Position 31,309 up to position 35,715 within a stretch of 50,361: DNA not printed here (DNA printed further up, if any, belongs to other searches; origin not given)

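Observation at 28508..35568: Transglycosylase split from a 2169-aa ejection protein that carries an HExxH zincin-like motif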

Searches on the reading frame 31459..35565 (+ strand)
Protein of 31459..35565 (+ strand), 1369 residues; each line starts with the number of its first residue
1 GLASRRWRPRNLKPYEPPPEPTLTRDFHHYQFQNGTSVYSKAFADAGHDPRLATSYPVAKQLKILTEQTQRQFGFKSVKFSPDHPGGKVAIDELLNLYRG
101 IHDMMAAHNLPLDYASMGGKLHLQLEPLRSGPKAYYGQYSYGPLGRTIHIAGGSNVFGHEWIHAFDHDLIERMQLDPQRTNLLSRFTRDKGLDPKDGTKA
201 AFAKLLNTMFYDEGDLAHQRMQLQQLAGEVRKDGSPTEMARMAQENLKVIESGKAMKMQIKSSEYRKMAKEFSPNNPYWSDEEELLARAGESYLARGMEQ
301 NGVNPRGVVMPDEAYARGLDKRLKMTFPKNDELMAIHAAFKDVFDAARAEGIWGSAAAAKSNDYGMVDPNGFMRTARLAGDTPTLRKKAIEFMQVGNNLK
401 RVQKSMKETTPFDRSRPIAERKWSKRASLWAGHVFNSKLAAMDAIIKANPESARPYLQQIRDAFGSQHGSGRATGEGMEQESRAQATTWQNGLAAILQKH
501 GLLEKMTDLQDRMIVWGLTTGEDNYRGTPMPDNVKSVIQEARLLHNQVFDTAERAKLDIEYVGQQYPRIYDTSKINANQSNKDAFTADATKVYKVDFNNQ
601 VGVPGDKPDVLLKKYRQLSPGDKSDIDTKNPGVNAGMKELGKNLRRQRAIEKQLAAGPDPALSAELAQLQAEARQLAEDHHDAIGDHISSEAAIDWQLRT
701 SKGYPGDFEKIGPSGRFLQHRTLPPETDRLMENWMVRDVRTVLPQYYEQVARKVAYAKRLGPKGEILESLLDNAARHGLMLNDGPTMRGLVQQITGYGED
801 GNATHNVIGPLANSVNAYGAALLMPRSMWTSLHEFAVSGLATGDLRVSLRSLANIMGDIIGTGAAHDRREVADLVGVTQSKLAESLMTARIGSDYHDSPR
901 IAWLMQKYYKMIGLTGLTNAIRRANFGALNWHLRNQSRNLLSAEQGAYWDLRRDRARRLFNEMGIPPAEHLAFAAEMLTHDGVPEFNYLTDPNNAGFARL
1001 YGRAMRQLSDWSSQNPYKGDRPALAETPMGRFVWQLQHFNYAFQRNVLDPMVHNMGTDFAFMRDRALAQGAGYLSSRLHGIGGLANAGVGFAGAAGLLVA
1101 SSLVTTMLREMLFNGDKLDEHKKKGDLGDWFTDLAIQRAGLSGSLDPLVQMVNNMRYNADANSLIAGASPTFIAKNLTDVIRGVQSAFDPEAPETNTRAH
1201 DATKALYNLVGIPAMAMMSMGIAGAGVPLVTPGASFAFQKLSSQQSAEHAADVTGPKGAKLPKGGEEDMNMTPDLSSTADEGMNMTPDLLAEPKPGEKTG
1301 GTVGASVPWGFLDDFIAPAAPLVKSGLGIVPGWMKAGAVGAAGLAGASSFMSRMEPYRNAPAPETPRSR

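Call 14: search_dna_similar(query=window:31459-35565:+, collection=phages, mode=protein, max_rows=30)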
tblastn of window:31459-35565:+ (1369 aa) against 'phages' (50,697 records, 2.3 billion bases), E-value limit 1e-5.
Records with a match: 7; places in all: 7; records where one place covers at least 80% of the query: 1.
Best place of each record, by identity: <60% 7.
By first word of the organism name: Pseudomonas 6; Microcystis 1.
By host as written in the record: - 2; Pseudomonas aeruginosa 2; Microcystis aeruginosa FACHB-1326 1; Pseudomonas aeruginosa YMC17/07/R4900 1; Pseudomonas aeruginosa CRPA190 (carbapenem-resistant) 1.
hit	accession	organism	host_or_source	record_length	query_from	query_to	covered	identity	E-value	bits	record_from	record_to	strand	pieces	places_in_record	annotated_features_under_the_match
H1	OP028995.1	Microcystis phage Mae-Yong1326-1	Microcystis aeruginosa FACHB-1326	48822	27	1260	90%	29.2%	2e-128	447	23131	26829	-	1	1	peptidoglycan transglycosylase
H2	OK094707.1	Pseudomonas phage YMC17/07/R4900a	Pseudomonas aeruginosa YMC17/07/R4900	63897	707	1055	25%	23.8%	1e-9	70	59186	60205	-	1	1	structural protein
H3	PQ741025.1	Pseudomonas phage CRPAP1904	Pseudomonas aeruginosa CRPA190 ...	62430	707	1055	25%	23.5%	2e-9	68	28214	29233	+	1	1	virion structural protein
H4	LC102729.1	Pseudomonas phage phiR18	-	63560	707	1055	25%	23.5%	2e-9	68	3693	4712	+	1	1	hypothetical protein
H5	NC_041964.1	Pseudomonas phage phiR18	-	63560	707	1055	25%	23.5%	2e-9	68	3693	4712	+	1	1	virion structural protein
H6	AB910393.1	Pseudomonas phage KPP25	Pseudomonas aeruginosa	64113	707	1055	25%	23.5%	3e-9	68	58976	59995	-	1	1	structural protein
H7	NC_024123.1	Pseudomonas phage KPP25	Pseudomonas aeruginosa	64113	707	1055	25%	23.5%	3e-9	68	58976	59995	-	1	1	virion structural protein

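Call 15: get_annotated_region(hit=H1, flank=12000)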
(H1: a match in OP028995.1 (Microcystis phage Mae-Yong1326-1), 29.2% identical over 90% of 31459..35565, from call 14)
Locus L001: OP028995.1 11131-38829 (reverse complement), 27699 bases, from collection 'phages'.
description: Microcystis phage Mae-Yong1326-1, complete genome.
organism: Microcystis phage Mae-Yong1326-1 (NCBI taxid 2969983)
taxonomy: Viruses; Duplodnaviria; Heunggongvirae; Uroviricota; Caudoviricetes
host: Microcystis aeruginosa FACHB-1326; source: -; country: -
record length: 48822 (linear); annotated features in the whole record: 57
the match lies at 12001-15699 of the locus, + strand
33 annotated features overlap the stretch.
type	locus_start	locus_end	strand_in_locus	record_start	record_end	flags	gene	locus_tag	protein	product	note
CDS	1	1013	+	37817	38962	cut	-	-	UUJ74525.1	hypothetical protein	-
CDS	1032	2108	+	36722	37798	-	-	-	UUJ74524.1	major capsid protein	-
CDS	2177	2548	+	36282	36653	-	-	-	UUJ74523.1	hypothetical protein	-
CDS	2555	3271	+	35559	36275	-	-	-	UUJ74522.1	tail tubular protein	-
CDS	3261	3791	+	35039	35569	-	-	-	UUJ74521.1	HNH endonuclease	-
CDS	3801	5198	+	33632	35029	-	-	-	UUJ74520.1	packaged DNA stabilization protein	-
CDS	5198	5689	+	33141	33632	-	-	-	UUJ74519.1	N-acetyltransferase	-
CDS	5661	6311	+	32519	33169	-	-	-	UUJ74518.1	hypothetical protein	-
CDS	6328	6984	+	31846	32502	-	-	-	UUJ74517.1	hypothetical protein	-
CDS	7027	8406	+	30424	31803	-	-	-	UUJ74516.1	hypothetical protein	-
CDS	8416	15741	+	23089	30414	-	-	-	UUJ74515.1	peptidoglycan transglycosylase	-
CDS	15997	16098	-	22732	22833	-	-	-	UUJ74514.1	hypothetical protein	-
CDS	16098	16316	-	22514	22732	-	-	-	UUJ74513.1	hypothetical protein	-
CDS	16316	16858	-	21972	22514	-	-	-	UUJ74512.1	hypothetical protein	-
CDS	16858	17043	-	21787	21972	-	-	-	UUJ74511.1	hypothetical protein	-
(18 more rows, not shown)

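Call 16: get_annotated_region(hit=H7, flank=8000)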
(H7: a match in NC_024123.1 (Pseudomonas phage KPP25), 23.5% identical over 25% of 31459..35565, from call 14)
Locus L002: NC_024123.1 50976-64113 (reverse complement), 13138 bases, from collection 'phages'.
description: Pseudomonas phage KPP25 DNA, complete sequence.
organism: Pseudomonas phage KPP25 (NCBI taxid 1462608)
taxonomy: Viruses; Duplodnaviria; Heunggongvirae; Uroviricota; Caudoviricetes; Kochitakasuvirus; Kochitakasuvirus KPP25
host: Pseudomonas aeruginosa; source: -; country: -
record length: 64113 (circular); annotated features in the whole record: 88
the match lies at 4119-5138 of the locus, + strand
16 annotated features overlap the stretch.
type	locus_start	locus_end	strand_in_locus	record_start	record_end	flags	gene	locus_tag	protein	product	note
CDS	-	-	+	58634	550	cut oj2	-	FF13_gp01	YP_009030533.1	virion structural protein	ORF088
CDS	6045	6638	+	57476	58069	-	-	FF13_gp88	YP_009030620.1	hypothetical protein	ORF087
CDS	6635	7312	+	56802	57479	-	-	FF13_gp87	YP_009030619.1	structural protein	ORF086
CDS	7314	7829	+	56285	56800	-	-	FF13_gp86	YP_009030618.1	hypothetical protein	ORF085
CDS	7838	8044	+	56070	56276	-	-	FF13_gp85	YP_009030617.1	hypothetical protein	ORF084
CDS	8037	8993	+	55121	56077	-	-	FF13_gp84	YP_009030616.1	tail fiber protein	ORF083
CDS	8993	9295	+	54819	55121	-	-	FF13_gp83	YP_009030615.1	structural protein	ORF082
CDS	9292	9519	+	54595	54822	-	-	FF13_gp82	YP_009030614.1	hypothetical protein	ORF081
CDS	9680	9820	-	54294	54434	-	-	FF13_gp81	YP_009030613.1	hypothetical protein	ORF080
CDS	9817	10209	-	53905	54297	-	-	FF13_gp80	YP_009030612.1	hypothetical protein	ORF079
CDS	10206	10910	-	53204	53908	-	-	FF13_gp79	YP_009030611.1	hypothetical protein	ORF078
CDS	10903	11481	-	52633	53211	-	-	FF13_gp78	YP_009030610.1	hypothetical protein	ORF077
CDS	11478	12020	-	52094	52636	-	-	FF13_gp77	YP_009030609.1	hypothetical protein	ORF076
CDS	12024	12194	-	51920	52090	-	-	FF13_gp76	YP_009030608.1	hypothetical protein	ORF075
CDS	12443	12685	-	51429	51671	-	-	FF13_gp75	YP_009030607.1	hypothetical protein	ORF074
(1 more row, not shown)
